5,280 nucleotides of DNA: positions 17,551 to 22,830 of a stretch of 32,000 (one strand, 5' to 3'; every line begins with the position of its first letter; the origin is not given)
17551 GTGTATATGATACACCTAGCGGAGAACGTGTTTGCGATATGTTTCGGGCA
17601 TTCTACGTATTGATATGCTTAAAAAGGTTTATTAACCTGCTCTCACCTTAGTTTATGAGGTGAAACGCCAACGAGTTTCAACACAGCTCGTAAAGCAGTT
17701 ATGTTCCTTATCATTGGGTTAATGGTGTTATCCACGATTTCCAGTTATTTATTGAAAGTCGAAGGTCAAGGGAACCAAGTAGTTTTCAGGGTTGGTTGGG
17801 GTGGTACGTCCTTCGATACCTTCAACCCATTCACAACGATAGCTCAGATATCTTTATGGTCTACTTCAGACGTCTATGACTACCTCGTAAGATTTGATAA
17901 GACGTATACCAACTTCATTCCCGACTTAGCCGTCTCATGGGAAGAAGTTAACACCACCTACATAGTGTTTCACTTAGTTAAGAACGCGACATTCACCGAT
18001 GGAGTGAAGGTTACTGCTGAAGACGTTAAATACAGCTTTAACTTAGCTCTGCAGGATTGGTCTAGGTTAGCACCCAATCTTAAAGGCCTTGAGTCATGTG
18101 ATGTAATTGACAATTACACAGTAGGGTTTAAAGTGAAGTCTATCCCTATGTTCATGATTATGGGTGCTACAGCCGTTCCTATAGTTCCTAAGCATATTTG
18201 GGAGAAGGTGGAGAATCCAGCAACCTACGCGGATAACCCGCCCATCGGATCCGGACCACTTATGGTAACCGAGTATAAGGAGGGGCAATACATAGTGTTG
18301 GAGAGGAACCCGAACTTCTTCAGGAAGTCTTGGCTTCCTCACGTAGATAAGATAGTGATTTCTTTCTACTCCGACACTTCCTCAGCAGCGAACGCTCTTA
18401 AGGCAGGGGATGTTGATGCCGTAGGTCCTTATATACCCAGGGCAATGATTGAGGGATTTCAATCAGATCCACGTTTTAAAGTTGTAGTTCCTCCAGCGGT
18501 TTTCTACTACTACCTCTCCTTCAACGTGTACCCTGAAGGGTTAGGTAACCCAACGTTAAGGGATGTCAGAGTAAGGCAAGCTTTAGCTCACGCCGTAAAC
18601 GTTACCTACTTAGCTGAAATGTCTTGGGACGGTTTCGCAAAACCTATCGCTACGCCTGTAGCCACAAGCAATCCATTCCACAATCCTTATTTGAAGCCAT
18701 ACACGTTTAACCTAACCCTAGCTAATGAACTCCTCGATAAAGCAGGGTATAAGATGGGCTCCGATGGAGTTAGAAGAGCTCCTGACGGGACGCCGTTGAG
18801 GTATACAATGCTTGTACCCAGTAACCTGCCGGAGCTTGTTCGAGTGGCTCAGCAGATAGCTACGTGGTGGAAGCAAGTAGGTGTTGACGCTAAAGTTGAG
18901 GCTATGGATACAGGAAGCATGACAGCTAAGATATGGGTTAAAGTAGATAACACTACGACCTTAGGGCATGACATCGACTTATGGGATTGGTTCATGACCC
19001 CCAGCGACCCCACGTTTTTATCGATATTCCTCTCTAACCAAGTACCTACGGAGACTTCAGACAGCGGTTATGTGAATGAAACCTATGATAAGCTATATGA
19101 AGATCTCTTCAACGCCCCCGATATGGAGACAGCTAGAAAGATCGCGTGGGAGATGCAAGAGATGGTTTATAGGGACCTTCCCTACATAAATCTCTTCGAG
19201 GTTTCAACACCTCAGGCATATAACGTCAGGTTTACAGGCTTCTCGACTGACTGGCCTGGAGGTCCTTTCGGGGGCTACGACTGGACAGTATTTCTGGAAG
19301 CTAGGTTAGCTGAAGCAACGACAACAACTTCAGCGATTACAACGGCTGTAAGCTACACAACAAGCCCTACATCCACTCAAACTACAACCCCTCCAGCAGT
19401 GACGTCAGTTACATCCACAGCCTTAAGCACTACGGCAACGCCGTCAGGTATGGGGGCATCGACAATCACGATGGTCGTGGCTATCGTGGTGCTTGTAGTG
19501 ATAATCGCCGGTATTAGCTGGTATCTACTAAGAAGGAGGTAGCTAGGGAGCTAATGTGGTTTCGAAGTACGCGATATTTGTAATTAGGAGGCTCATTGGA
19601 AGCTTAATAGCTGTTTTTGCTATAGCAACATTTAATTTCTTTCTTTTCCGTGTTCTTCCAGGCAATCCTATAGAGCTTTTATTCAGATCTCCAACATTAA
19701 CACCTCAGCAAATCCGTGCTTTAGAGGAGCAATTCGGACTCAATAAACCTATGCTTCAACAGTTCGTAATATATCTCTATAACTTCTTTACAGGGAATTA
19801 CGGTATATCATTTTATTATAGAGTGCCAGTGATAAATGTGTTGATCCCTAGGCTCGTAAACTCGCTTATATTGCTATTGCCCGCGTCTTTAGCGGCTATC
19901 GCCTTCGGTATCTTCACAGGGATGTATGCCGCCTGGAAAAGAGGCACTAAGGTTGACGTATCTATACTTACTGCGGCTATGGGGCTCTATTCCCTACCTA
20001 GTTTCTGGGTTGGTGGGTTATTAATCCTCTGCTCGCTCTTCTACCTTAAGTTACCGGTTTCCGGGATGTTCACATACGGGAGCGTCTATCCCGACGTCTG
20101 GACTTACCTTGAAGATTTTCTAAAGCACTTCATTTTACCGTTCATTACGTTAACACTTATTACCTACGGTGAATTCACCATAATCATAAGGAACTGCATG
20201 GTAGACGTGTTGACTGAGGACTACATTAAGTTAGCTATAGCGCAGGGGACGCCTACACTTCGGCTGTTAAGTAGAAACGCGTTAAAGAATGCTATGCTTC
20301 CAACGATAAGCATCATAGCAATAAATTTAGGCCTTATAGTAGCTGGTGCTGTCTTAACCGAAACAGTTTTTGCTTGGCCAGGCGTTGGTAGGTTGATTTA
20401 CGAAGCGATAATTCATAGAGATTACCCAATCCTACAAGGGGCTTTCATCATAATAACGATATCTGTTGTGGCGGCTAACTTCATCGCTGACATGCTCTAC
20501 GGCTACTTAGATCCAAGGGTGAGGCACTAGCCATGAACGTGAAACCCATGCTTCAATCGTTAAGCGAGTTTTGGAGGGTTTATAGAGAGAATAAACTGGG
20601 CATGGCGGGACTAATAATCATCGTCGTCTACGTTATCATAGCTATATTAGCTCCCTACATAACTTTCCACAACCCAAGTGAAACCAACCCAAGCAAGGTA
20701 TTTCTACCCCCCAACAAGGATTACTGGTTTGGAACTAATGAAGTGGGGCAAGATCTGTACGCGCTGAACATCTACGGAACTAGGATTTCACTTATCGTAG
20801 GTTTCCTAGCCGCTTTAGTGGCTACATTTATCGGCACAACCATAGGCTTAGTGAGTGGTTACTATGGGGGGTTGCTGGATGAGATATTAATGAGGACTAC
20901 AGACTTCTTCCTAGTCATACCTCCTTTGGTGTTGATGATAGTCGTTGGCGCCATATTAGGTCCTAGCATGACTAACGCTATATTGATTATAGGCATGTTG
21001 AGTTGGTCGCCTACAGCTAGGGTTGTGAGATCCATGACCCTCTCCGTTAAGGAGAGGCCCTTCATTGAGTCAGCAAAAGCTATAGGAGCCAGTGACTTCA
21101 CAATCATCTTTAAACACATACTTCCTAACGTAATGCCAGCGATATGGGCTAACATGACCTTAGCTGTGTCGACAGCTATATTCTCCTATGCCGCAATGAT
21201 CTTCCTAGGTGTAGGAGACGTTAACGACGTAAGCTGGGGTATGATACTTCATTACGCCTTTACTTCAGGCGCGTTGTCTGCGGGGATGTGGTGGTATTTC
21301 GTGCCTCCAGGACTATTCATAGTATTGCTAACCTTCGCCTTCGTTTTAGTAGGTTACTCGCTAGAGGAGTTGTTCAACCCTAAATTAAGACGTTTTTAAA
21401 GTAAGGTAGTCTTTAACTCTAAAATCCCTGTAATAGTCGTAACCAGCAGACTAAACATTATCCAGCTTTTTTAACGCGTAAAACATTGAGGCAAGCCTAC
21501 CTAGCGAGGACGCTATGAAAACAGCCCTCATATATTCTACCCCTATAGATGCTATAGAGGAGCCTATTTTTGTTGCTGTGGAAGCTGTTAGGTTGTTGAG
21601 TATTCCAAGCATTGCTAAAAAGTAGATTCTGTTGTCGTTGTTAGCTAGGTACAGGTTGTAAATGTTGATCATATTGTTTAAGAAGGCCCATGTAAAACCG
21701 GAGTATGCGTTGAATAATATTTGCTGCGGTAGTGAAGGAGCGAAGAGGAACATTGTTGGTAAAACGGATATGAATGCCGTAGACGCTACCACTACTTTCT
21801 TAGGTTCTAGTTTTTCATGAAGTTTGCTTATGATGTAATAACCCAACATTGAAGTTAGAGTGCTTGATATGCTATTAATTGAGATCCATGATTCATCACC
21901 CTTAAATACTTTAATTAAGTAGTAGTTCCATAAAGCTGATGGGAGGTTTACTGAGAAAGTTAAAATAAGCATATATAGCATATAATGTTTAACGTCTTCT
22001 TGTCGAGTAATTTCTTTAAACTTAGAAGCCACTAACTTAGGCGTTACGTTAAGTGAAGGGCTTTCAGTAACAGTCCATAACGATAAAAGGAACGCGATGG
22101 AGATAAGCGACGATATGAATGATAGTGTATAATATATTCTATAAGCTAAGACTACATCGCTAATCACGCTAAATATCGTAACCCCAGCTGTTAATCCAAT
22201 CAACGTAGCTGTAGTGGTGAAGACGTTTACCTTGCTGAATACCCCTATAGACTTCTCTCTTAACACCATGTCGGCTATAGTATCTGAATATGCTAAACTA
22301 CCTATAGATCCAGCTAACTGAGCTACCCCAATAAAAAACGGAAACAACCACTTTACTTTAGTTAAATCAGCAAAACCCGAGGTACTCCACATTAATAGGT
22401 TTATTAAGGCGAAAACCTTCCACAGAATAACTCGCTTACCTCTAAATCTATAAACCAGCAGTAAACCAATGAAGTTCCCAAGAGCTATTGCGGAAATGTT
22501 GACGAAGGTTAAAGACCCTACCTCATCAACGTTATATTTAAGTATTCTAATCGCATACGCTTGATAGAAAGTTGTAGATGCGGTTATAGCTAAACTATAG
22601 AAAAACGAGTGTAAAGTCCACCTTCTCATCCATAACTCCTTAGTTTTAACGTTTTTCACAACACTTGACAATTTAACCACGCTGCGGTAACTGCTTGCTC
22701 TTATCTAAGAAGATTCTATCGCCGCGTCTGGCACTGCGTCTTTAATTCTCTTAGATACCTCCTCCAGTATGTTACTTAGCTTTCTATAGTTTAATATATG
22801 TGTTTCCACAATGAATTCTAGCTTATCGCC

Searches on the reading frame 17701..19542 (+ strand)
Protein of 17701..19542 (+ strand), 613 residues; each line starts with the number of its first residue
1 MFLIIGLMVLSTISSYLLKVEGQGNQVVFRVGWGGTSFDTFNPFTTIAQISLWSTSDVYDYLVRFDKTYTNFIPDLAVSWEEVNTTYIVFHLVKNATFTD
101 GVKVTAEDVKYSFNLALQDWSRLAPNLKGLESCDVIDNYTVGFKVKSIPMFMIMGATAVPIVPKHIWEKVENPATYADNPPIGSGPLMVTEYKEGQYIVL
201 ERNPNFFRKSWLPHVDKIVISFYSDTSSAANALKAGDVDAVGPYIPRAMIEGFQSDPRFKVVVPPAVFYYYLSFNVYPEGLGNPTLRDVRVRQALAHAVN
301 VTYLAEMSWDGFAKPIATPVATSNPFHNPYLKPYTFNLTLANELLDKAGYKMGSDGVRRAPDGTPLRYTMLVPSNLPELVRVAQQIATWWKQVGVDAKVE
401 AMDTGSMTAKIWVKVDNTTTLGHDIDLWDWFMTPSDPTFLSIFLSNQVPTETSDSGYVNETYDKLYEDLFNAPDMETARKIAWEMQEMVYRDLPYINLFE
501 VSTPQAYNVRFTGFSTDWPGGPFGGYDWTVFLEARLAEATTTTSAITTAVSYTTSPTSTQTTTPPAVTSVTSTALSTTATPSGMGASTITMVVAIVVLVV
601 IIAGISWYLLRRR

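Call 7: search_protein_families(library=ncbifam, proteins=[window:17701-19542:+], max_evalue=0.00001)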
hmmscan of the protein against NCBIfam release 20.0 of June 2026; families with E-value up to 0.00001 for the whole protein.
window:17701-19542:+ (613 aa): 9 families
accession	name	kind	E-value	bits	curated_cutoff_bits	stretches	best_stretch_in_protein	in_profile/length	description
NF045467.1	Opp4A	equivalog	3.1e-41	141.3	650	1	60-519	68-546/556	oligopeptide ABC transporter substrate-binding protein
TIGR02294.1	nickel_nikA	equivalog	1.6e-38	132.5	393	1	51-519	28-496/501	nickel ABC transporter substrate-binding protein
NF045468.1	Opp5A_nikA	equivalog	1e-34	119.9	600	1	59-404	45-370/488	nickel ABC transporter substrate-binding protein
TIGR04028.1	SBP_KPN_01854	hypoth_equivalog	2.8e-29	102.1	468.5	1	66-517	38-496/509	TIGR04028 family ABC transporter substrate-binding protein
NF011942.0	PRK15413.1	equivalog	6.6e-29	101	594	1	25-514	28-496/512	glutathione ABC transporter substrate-binding protein GsiB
NF011689.0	PRK15109.1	equivalog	8.1e-25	87.5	560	1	37-513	43-522/547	ABC transporter substrate-binding protein SapA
NF043070.1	DppA_dipep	equivalog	4.6e-19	68.4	1005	1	36-426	37-436/535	dipeptide ABC transporter periplasmic-binding protein DppA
NF047575.1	opine_bind_CntA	exception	3.6e-18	65.4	800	1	51-402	58-412/535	staphylopine-dependent metal ABC transporter substrate-binding lipoprotein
NF011684.0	PRK15104.1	equivalog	1.8e-14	53.4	947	1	136-478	165-488/543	oligopeptide ABC transporter substrate-binding protein OppA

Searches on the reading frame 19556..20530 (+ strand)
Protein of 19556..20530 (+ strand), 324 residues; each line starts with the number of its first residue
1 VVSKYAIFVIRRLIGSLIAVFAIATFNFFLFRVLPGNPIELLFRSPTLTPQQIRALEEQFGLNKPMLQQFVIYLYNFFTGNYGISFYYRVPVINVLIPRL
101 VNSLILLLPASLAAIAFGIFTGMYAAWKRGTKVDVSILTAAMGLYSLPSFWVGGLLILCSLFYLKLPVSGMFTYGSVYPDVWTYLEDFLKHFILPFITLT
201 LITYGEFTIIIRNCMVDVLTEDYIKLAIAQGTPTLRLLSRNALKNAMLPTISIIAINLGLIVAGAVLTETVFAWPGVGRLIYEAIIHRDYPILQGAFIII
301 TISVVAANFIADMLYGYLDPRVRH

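Call 7: search_protein_families(library=ncbifam, proteins=[window:19556-20530:+], max_evalue=0.00001)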
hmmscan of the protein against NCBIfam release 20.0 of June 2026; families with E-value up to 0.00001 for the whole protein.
window:19556-20530:+ (324 aa): 12 families
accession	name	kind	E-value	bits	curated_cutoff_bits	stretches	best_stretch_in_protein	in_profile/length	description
NF045470.1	Opp2B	equivalog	6.1e-69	232.5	350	1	12-323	1-300/300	nickel ABC transporter permease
NF008161.0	PRK10914.1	equivalog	7.5e-63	212.7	590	1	8-324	4-337/339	dipeptide ABC transporter permease DppB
NF045469.1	Opp1B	equivalog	1.6e-59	202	380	1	8-323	4-307/307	nickel/cobalt ABC transporter permease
NF045472.1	Opp4B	equivalog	5.2e-58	196.8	450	1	8-323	4-319/319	oligopeptide ABC transporter permease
NF045471.1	Opp3B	equivalog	2.1e-53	181.8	480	1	8-323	4-303/308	oligopeptide ABC transporter permease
NF011661.0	PRK15081.1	equivalog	2.6e-49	168.3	463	1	8-323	4-304/306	glutathione ABC transporter permease GsiC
TIGR02789.1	nickel_nikB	equivalog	2e-48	165.4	447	1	8-323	4-307/314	nickel ABC transporter permease subunit NikB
NF007008.0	PRK09471.1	equivalog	1.9e-47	162.2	388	1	8-323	4-305/306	oligopeptide ABC transporter permease OppB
NF007677.0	PRK10352.1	equivalog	1.6e-44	152.3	433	1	8-323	4-307/314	nickel ABC transporter permease subunit NikB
NF011712.0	PRK15133.1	subfamily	6.8e-32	110.8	445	1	47-322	80-359/364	microcin C ABC transporter permease YejB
NF011690.0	PRK15110.1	equivalog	4.8e-27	95.2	432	1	66-317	40-308/321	putrescine export ABC transporter permease SapB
NF043081.1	MMSYN1_0165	equivalog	1.1e-20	74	350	1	90-323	165-385/388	oligopeptide ABC transporter permease OppB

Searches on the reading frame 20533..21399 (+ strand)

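Call 7: search_protein_families(library=ncbifam, proteins=[window:20533-21399:+], max_evalue=0.00001)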
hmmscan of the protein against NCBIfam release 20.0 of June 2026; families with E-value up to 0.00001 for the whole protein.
window:20533-21399:+ (288 aa): 16 families
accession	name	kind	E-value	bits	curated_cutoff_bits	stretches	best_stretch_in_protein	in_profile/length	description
NF045476.1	Opp4C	equivalog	4.5e-80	268.9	350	1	12-284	5-278/278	oligopeptide ABC transporter permease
TIGR02790.1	nickel_nikC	equivalog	1.8e-58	198.2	358.45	1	25-281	3-257/258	nickel ABC transporter permease subunit NikC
NF011662.0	PRK15082.1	equivalog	3.6e-58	197.3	484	1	9-287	25-302/303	glutathione ABC transporter permease GsiD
NF045473.1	Opp1C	equivalog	1.4e-57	195.1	350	1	18-285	2-267/267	nickel/cobalt ABC transporter permease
NF045474.1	Opp2C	equivalog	1.6e-57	194.8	300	1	46-281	2-235/236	nickel transporter permease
NF007376.0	PRK09881.1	equivalog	3.4e-55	187.1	434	1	10-285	21-293/298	D,D-dipeptide ABC transporter permease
NF008160.0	PRK10913.1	equivalog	5.9e-53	180.2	483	1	7-286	16-299/300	dipeptide ABC transporter permease DppC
NF045475.1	Opp3C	equivalog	1.4e-51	175.6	450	1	62-286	106-328/328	oligopeptide ABC transporter permease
NF007738.0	PRK10417.1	equivalog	2.4e-45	155.2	335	1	24-285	12-271/277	nickel ABC transporter permease subunit NikC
NF047573.1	opine_perm_CntC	exception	1.2e-43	149.5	440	1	18-285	6-271/271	staphylopine uptake ABC transporter permease subunit CntC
NF011935.0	PRK15406.1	equivalog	2.8e-43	148.8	433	1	15-285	31-301/302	oligopeptide ABC transporter permease OppC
NF043080.1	MMSYN1_0166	equivalog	4.1e-41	140.9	370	1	19-285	36-305/307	oligopeptide ABC transporter permease OppC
NF011596.0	PRK15021.1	subfamily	3e-26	92.3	439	1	57-283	114-337/341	microcin C ABC transporter permease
NF011691.0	PRK15111.1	equivalog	8.8e-26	91.1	379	1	8-272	14-282/296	putrescine export ABC transporter permease SapC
NF011690.0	PRK15110.1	equivalog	3.6e-08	33.2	432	1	85-216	119-253/321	putrescine export ABC transporter permease SapB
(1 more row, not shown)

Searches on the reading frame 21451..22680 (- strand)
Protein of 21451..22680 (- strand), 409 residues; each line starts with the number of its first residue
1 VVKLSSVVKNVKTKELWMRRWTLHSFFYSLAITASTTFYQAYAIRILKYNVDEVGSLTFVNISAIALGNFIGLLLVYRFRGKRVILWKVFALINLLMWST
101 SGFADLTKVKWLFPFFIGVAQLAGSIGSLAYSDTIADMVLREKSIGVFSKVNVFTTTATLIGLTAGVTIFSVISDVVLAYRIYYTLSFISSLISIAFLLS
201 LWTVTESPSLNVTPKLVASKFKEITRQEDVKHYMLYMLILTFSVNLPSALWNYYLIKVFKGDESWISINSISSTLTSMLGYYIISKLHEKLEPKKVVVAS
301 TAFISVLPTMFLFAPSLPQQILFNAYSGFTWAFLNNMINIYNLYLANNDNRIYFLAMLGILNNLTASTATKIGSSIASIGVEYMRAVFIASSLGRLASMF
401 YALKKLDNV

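Call 7: search_protein_families(library=ncbifam, proteins=[window:21451-22680:-], max_evalue=0.00001)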
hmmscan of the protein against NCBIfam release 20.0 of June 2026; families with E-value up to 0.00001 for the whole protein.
window:21451-22680:- (409 aa): 0 families

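Call 21: search_protein_families(library=ncbifam, proteins=[window:21451-22680:-], max_evalue=0.01)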
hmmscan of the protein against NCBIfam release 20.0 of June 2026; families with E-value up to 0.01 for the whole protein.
window:21451-22680:- (409 aa): 1 family
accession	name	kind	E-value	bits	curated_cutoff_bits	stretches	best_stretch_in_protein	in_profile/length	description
TIGR00880.1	2_A_01_02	superfamily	0.0076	16.4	131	1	283-402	16-134/141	multidrug resistance protein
